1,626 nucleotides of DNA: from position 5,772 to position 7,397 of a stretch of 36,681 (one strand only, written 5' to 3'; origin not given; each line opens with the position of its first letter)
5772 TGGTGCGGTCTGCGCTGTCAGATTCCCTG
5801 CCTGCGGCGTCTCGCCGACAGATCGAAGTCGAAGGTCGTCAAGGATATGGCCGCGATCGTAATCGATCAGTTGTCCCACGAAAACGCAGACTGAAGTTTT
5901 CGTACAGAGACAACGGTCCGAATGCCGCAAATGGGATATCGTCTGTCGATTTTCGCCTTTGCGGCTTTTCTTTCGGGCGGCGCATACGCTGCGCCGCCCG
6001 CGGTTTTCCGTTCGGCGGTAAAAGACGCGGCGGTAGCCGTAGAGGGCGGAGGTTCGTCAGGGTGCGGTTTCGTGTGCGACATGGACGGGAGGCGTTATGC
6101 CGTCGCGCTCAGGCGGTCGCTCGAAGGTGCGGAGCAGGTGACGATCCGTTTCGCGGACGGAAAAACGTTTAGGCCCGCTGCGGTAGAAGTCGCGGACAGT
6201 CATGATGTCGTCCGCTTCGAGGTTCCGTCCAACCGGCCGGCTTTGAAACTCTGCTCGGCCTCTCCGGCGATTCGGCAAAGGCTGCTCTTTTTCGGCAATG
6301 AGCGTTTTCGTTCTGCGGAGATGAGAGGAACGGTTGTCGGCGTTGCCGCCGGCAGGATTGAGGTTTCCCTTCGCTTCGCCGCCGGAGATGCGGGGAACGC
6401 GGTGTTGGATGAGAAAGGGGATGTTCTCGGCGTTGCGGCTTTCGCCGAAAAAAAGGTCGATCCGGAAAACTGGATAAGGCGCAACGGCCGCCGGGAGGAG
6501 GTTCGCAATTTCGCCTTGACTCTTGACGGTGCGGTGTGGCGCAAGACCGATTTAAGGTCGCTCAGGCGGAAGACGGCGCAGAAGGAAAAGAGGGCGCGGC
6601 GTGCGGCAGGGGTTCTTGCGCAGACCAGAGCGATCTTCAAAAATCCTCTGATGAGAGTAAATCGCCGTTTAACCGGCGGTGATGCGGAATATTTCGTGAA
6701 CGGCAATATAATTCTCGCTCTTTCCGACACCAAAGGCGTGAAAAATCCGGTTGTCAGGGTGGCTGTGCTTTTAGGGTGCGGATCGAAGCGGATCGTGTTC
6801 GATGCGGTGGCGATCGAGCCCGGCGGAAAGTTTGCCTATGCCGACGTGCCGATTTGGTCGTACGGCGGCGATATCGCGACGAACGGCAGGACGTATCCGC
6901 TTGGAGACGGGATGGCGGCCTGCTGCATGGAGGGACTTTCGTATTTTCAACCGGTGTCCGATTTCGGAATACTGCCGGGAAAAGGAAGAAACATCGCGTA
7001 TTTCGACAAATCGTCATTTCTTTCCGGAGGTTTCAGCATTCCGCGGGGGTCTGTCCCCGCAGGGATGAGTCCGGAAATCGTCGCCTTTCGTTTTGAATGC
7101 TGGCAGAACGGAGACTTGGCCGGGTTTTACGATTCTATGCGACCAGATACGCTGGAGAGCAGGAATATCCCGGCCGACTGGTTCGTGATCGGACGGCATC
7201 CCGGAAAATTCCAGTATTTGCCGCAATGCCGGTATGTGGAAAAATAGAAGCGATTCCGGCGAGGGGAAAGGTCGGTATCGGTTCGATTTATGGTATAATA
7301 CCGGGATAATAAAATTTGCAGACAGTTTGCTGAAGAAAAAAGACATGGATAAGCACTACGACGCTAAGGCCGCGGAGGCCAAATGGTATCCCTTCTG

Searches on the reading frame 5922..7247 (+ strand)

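Call 76: search_protein_families(library=pfam, proteins=[window:5922-7247:+], max_evalue=0.001)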
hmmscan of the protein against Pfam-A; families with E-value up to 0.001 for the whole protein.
window:5922-7247:+ (441 aa): 1 family
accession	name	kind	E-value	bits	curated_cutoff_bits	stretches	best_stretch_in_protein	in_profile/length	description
PF13365.12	Trypsin_2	-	2.5e-06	28.7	27.6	1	59-171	11-144/144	Trypsin-like peptidase domain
